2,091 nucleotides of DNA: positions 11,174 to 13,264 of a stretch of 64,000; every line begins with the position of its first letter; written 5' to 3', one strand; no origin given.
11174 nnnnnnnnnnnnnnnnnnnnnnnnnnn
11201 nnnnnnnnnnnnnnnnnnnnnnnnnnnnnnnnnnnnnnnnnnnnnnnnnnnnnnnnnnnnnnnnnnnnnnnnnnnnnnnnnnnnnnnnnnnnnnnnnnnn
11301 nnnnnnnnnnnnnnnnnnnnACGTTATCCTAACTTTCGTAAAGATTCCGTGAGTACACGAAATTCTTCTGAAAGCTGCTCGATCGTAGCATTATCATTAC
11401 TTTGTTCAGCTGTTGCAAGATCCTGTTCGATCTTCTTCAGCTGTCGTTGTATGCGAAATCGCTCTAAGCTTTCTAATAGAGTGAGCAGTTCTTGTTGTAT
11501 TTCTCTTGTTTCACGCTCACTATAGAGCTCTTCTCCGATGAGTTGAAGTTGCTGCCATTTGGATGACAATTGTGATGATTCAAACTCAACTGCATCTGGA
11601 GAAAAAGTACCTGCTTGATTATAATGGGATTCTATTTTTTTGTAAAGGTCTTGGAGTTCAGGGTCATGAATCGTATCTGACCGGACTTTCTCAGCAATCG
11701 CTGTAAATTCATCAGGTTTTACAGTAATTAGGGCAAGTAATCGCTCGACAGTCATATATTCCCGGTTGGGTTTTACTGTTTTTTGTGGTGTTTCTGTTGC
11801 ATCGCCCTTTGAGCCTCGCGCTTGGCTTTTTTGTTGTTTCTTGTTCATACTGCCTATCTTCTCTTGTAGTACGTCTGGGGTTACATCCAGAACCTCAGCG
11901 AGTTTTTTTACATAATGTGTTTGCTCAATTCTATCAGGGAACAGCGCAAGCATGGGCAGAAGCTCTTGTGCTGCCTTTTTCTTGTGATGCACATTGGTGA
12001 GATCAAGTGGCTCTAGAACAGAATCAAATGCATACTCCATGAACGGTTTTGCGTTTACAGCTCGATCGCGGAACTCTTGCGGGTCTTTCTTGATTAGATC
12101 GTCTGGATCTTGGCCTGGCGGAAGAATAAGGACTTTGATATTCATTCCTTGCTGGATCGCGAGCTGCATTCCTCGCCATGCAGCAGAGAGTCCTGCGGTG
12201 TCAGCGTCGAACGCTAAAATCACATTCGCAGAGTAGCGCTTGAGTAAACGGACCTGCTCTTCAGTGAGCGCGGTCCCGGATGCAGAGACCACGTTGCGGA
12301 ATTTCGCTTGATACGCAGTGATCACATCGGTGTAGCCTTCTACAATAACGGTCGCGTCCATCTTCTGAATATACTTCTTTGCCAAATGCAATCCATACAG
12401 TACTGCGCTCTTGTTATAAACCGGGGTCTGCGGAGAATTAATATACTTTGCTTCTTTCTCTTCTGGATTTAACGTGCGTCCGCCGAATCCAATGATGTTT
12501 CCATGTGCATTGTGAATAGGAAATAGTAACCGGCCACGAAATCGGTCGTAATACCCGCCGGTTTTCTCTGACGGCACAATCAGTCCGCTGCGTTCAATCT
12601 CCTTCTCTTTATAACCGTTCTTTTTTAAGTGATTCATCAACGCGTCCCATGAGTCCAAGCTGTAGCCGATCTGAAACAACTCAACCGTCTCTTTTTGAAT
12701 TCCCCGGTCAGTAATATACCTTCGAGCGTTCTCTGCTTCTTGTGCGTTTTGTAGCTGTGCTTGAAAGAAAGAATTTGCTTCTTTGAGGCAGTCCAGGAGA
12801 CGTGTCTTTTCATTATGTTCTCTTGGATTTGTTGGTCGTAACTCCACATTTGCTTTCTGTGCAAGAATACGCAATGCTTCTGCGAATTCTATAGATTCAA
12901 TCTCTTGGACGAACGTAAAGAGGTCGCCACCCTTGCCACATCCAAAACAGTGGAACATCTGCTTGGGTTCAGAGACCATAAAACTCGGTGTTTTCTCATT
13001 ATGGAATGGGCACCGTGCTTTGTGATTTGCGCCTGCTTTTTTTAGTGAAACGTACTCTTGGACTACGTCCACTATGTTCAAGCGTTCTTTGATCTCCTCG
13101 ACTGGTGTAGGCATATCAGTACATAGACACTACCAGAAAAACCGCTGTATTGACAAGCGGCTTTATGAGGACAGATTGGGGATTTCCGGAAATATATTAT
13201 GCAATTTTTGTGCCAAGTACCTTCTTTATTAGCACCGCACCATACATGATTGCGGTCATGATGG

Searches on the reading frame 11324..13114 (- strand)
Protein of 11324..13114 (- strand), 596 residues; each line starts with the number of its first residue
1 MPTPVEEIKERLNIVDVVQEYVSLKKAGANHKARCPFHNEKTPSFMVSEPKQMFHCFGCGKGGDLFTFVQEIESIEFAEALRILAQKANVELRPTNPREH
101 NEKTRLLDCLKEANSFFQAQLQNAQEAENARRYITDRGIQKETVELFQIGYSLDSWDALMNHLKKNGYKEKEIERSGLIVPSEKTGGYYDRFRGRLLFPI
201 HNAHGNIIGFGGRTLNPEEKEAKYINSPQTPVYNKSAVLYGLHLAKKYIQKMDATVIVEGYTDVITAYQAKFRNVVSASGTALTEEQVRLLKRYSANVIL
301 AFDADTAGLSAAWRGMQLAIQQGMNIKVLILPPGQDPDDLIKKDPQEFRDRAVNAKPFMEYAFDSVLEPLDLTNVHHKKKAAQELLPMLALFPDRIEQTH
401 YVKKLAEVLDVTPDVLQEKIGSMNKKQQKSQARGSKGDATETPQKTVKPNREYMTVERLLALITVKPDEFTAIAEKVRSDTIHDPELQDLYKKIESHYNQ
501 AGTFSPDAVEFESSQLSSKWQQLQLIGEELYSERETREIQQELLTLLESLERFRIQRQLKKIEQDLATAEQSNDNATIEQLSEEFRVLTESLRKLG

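Call 31: search_protein_families(library=pfam, proteins=[window:11324-13114:-], max_evalue=0.00001)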
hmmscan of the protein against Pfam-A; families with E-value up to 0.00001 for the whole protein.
window:11324-13114:- (596 aa): 7 families
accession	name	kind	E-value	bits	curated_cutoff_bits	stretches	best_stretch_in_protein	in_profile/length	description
PF08275.17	DNAG_N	-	1.7e-43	148.2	26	1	116-246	1-128/128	DNA primase catalytic core, N-terminal domain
PF01807.25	Zn_ribbon_DnaG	-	9.4e-37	125.2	24.9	1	5-93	6-94/98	CHC2 zinc finger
PF13155.12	Toprim_2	-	1.5e-22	80.2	22.1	1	256-341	1-88/88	Toprim-like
PF13662.12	Toprim_4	-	3e-16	59.8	25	1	255-329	3-84/85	Toprim domain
PF01751.28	Toprim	-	1.6e-13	51.1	23.1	1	256-323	3-88/96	Toprim domain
PF10410.14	DnaB_bind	-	1.2e-11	45.1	20.6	1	359-413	1-55/56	DnaB-helicase binding domain of primase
PF13362.12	Toprim_3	-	6.1e-08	33.5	27.2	1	256-343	3-91/95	Toprim domain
